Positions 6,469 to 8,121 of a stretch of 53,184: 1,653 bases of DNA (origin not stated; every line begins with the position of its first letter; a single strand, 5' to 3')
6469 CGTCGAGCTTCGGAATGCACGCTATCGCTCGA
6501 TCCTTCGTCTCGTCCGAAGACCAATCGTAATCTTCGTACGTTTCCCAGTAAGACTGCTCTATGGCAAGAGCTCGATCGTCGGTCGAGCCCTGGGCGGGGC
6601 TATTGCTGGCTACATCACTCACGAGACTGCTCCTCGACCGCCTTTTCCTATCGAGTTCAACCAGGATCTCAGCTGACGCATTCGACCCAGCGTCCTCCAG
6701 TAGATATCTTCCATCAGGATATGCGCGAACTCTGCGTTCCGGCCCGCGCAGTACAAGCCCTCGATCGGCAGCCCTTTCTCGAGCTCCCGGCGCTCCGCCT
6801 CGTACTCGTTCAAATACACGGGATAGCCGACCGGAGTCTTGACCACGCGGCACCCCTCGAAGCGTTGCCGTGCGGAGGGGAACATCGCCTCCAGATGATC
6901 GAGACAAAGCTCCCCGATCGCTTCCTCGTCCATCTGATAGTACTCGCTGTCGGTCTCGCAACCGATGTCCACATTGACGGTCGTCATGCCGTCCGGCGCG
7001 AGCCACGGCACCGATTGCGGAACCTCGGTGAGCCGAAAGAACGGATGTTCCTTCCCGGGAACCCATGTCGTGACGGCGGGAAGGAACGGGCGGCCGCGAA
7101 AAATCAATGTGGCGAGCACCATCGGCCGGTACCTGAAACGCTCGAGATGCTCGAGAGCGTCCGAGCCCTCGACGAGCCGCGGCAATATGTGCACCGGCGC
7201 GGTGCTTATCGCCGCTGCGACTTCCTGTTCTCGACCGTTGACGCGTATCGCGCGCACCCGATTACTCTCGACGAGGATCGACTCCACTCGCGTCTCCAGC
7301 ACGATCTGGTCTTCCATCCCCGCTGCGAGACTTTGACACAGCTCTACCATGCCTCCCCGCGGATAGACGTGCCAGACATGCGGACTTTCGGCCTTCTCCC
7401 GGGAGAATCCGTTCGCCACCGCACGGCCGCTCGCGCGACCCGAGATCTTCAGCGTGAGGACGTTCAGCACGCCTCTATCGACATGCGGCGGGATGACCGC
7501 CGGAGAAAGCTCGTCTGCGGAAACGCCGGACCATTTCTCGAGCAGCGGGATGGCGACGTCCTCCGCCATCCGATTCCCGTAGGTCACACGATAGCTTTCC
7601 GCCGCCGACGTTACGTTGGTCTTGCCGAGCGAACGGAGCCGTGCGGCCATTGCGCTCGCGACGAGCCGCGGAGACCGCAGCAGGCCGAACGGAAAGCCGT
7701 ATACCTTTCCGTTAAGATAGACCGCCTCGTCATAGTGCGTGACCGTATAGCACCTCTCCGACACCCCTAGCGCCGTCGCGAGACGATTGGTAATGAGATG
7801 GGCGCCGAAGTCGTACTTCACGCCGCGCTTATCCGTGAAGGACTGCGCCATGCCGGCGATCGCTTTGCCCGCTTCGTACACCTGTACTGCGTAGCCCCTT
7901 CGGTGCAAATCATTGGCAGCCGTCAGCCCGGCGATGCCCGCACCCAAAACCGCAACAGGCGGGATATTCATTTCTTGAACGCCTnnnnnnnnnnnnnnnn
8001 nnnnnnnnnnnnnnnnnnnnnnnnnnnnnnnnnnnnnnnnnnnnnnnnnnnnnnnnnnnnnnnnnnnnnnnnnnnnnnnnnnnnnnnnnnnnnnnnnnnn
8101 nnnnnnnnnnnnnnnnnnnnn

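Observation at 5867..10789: Translationally coupled five-gene operon with no pathway I can name: EEP phosphoesterase, UPF0104 flippase-like protein, Zn-ribbon MTase-like protein, FAD oxidoreductase, SAM MTase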

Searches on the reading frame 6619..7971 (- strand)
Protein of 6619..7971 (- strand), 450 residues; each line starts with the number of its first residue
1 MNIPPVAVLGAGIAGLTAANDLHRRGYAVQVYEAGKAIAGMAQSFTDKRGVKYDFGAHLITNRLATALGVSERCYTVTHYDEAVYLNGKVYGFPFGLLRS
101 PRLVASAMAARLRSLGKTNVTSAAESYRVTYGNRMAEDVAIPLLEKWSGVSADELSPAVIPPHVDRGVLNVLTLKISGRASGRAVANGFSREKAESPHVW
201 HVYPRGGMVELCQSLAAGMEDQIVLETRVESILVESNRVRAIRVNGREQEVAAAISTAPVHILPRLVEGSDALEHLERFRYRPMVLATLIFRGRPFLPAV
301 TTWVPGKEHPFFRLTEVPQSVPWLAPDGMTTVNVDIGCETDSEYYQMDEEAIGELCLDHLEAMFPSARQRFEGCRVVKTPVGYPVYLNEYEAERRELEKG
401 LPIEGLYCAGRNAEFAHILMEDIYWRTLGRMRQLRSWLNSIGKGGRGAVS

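Call 3: search_protein_families(library=pfam, proteins=[window:6619-7971:-], max_evalue=0.01)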
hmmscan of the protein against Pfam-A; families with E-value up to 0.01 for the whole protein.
window:6619-7971:- (450 aa): 7 families
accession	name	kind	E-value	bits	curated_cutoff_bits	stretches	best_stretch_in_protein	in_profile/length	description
PF01593.30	Amino_oxidase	-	5.5e-26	92.3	19.8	1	13-412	1-419/443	Flavin containing amine oxidoreductase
PF13450.12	NAD_binding_8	-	4.5e-12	46.5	21.9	1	8-61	1-53/68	NAD(P)-binding Rossmann-like domain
PF00890.30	FAD_binding_2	-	6.3e-06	26.1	20.4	1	6-40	2-36/414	FAD binding domain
PF01266.30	DAO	-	9.8e-06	25.8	27.9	1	6-45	2-40/353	FAD dependent oxidoreductase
PF07992.20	Pyr_redox_2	-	0.00071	19.5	26.1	1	6-38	3-35/291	Pyridine nucleotide-disulphide oxidoreductase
PF00070.33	Pyr_redox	-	0.0011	19.9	22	0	6-39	2-35/82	Pyridine nucleotide-disulphide oxidoreductase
PF03486.20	HI0933_like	-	0.0055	16.6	50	0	6-38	3-35/244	HI0933-like protein Rossmann domain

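Call 4: search_protein_families(library=ncbifam, proteins=[window:6619-7971:-], max_evalue=0.01)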
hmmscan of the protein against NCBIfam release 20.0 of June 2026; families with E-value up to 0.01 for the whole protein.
window:6619-7971:- (450 aa): 57 families (the best 25 are shown)
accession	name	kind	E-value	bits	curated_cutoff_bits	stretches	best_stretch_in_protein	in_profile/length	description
NF005560.0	PRK07233.1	equivalog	1.6e-30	106.3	252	2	203-411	193-404/435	hypothetical protein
NF005548.0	PRK07208.1-4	equivalog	2.8e-22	79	389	1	4-412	4-428/488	hypothetical protein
NF005547.0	PRK07208.1-3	equivalog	8.2e-22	77.6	380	2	201-418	199-425/465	hypothetical protein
TIGR03467.1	HpnE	equivalog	8.4e-18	64.9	283.05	1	6-378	1-373/430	hydroxysqualene dehydroxylase HpnE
NF005545.0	PRK07208.1-1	equivalog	1.2e-17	63.5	451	1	6-413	10-440/504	hypothetical protein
TIGR02734.1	crtI_fam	subfamily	3e-11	42.7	238.1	1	6-61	1-55/504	phytoene desaturase family protein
TIGR02733.1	desat_CrtD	equivalog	2.1e-10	39.9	549.7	1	6-58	4-55/492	C-3',4' desaturase CrtD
NF005546.0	PRK07208.1-2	equivalog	2.8e-10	39.4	418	2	6-59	7-60/527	hypothetical protein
NF058655.1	CrtID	equivalog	4.2e-10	39.1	640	1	6-57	1-51/478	bifunctional phytoene desaturase/3,4-desaturase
NF045637.1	carotdesatCrtDProt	equivalog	4.9e-10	38.5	580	2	6-60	1-54/485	1-hydroxycarotenoid 3,4-desaturase CrtD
TIGR02732.1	zeta_caro_desat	equivalog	2.8e-08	33.1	622.15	1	6-61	2-57/474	9,9'-di-cis-zeta-carotene desaturase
NF045663.1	diclust_near_Sec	equivalog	4.4e-08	31.7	530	1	6-49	109-152/759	pyridine nucleotide-disulfide oxidoreductase/dicluster-binding protein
TIGR03197.1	MnmC_Cterm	equivalog_domain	8.4e-08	31.7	174.2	1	6-42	2-38/400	FAD-dependent 5-carboxymethylaminomethyl-2-thiouridine(34) oxidoreductase MnmC1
NF008841.0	PRK11883.1-1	equivalog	1.2e-07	31.1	517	1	6-410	6-425/453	protoporphyrinogen oxidase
TIGR02730.1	carot_isom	equivalog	3.2e-07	29.6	586.9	1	7-60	4-56/493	carotenoid isomerase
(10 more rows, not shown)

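Call 26: search_solved_structures(query=window:6619-7971:-, max_evalue=0.001)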
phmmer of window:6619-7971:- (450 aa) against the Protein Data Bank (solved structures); distinct sequences matched with E-value up to 0.001: 8.
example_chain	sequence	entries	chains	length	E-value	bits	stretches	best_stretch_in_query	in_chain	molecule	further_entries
2ivd_A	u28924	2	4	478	1.3e-07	34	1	6-387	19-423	PROTOPORPHYRINOGEN OXIDASE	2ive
7eme_A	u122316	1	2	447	5.6e-06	28.6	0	6-69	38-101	NAD(P)/FAD-dependent oxidoreductase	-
4dsg_A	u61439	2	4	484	7.6e-06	28.1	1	4-103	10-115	UDP-galactopyranose mutase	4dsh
4ech_A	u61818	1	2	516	1.9e-05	26.8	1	6-70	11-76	Polyamine oxidase FMS1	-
1xpq_A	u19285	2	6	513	2.2e-05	26.6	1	6-68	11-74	Polyamine oxidase FMS1 | FMS1 protein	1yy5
4gdp_A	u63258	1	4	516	2.3e-05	26.6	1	6-68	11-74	Polyamine oxidase FMS1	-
1rsg_A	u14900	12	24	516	2.3e-05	26.6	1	6-68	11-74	FMS1 protein | Polyamine oxidase FMS1 | fms1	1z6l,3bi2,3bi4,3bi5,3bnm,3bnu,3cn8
8aq8_AAA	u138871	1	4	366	0.00061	21.8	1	4-35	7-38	Monooxygenase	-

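Call 35: find_homologous_proteins(query=window:6619-7971:-, max_evalue=1e-20)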
Query window:6619-7971:- (450 aa): 1495 proteins with E <= 1e-20 among 8000 candidates; the best 120 are listed.
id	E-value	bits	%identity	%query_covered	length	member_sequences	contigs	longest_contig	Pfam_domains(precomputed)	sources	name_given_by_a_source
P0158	1.9e-247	839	81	98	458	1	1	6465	PF01266.31,PF01593.31,PF13450.13,PF00890.31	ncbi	-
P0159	1.2e-229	781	75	98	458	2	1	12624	PF01266.31,PF01593.31,PF13450.13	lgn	-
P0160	6.4e-229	778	76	96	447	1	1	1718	PF01266.31,PF01593.31,PF13450.13,PF00890.31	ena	-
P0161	9.3e-229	778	76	98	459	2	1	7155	PF01266.31,PF01593.31,PF13450.13,PF00890.31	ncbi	-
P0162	2.6e-227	773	75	98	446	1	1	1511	PF01266.31,PF01593.31,PF13450.13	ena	-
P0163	3.9e-226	769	75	96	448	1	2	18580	PF01266.31,PF01593.31,PF13450.13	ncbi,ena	-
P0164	1.7e-225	767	75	96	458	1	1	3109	PF01266.31,PF01593.31,PF13450.13,PF00890.31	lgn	-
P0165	4.3e-225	766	75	96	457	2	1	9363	PF01266.31,PF01593.31,PF13450.13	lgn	-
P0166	9.2e-225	764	73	99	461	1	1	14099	PF01266.31,PF01593.31,PF13450.13,PF00890.31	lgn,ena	-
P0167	2.6e-224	763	75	96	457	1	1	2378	PF01266.31,PF01593.31,PF13450.13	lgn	-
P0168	3.8e-224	762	73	98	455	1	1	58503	PF01266.31,PF01593.31,PF13450.13,PF00890.31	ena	-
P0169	9.5e-224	761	73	97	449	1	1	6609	PF01266.31,PF01593.31,PF13450.13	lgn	-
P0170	2.4e-221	753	73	97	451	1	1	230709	PF01266.31,PF01593.31,PF13450.13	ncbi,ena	-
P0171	2.6e-221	753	73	96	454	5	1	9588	PF01266.31,PF01593.31,PF13450.13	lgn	-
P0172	1.1e-220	751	73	97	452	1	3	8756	PF01266.31,PF01593.31,PF13450.13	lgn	-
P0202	3.2e-177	608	61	97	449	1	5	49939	PF01266.31,PF01593.31,PF13450.13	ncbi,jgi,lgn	ncbi:MAG TPA: FAD-dependent oxidoreductase [Acidimicrobiia bacterium]|jgi:protoporphyrinogen oxidase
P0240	4.7e-165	568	59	97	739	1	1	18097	PF13489.13,PF01593.31,PF13450.13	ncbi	-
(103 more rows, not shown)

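Call 38: find_encoding_contigs(protein=P0240, flank=10000, max_places=2)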
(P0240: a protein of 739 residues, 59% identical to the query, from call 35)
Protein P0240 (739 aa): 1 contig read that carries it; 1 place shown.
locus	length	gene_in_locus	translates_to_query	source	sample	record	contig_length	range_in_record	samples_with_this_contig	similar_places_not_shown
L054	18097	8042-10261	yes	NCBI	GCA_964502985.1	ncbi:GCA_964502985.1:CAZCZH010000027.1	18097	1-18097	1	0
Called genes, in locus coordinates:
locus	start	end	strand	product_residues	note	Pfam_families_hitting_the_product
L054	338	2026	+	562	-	PF13292:DXP_synthase_N, PF02779:Transket_pyr, PF02780:Transketolase_C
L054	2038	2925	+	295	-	PF01513:NAD_kinase, PF20143:NAD_kinase_C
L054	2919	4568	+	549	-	PF02463:SMC_N, PF13476:AAA_23, PF13304:AAA_21 (faint)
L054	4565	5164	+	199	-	PF01066:CDP-OH_P_transf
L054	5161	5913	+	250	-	PF01627:Hpt, PF00072:Response_reg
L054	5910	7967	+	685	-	PF17159:MASE3, PF00989:PAS, PF13188:PAS_8, PF08448:PAS_4, PF13426:PAS_9, PF00512:HisKA, PF02518:HATPase_c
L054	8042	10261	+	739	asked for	PF13489:Methyltransf_23, PF01593:Amino_oxidase, PF13450:NAD_binding_8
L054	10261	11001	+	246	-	PF13489:Methyltransf_23, PF01209:Ubie_methyltran, PF13649:Methyltransf_25, PF13847:Methyltransf_31 (weak), PF08241:Methyltransf_11, PF08242:Methyltransf_12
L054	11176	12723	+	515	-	PF01627:Hpt (weak), PF00072:Response_reg, PF00990:GGDEF, PF00072:Response_reg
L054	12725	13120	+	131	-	PF00072:Response_reg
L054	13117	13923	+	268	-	PF00072:Response_reg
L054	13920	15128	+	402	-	PF02985:HEAT (faint), PF13646:HEAT_2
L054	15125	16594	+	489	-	PF13641:Glyco_tranf_2_3, PF00535:Glycos_transf_2, PF13632:Glyco_trans_2_3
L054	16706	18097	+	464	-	?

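Call 39: find_encoding_contigs(protein=P0202, flank=10000, max_places=2)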
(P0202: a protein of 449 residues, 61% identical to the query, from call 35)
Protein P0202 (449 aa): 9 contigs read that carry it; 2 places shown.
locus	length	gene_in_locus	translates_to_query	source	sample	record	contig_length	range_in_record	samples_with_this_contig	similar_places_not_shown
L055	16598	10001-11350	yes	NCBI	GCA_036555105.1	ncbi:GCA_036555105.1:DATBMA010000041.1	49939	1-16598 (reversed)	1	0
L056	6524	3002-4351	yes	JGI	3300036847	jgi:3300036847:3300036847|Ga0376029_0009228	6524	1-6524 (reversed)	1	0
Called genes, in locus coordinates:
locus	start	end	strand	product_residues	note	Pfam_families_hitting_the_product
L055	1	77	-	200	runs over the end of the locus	PF00174:Oxidored_molyb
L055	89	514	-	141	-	-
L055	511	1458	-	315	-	PF01012:ETF, PF00766:ETF_alpha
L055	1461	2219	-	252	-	PF01012:ETF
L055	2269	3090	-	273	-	PF01048:PNP_UDP_1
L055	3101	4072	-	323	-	PF01522:Polysacc_deac_1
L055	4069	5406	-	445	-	PF00070:Pyr_redox (faint), PF01266:DAO (weak), PF01593:Amino_oxidase, PF03486:HI0933_like (faint), PF07992:Pyr_redox_2 (faint), PF13450:NAD_binding_8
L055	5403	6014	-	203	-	PF25084:LbH_EIF2B, PF25087:GMPPB_C (faint), PF14602:Hexapep_2 (faint), PF00132:Hexapep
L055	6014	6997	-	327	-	PF01408:GFO_IDH_MocA, PF22725:GFO_IDH_MocA_C3, PF02894:GFO_IDH_MocA_C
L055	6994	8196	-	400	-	PF01041:DegT_DnrJ_EryC1, PF01212:Beta_elim_lyase (weak)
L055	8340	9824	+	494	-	-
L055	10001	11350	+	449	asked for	PF01266:DAO (faint), PF13450:NAD_binding_8, PF01593:Amino_oxidase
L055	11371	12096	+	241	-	PF13489:Methyltransf_23, PF01209:Ubie_methyltran, PF08241:Methyltransf_11, PF08242:Methyltransf_12, PF13649:Methyltransf_25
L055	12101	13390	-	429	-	PF02885:Glycos_trans_3N, PF00591:Glycos_transf_3, PF07831:PYNP_C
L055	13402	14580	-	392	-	PF01676:Metalloenzyme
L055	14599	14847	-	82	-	PF01035:DNA_binding_1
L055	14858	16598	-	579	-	PF01011:PQQ (faint), PF13570:Beta-prop_ACSF4, PF13360:PQQ_2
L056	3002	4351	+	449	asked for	PF01266:DAO (faint), PF13450:NAD_binding_8, PF01593:Amino_oxidase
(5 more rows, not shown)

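Call 48: predict_structure(alignment_id=A2)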
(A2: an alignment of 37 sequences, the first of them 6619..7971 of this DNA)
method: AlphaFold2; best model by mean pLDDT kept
length: 450 residues; sequences in the alignment: 37
mean_pLDDT: 87.4   pTM: 0.86
mean pLDDT of the five models: 87.4, 86.2, 85.3, 82.9, 82.4
residues with pLDDT >= 90: 252; 70-90: 161; 50-70: 27; < 50: 10
segments of 3 or more residues with pLDDT < 50: 415-417, 446-450
pLDDT, mean of each block of 10 residues (from residue 1): 86 92 96 85 81 76 94 94 92 82 82 71 87 88 90 85 70 89 86 86 89 92 93 96 97 92 92 89 92 94 92 94 93 93 94 97 94 91 82 83 90 57 88 94 54
secondary structure, 60 per line:
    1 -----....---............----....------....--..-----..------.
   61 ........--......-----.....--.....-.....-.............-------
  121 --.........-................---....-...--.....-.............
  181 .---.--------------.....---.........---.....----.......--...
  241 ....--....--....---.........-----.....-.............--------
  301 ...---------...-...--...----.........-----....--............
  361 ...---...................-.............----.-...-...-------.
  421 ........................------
elements in order: E6-9 H13-24 E29-32 H39-42 H62-68 E74-76 E82-86 E89-93 H95-99 H101-113 H123-131 H133-148 H162-166 H168-181 E200-204 H208-216 E229-235 E238-244 E247-250 E253-256 H260-266 H274-278 E280-292 E301-303 E313-315 E329-337 H343-346 H349-363 H367-370 E371-385 H388-399 E406-408 H420-444
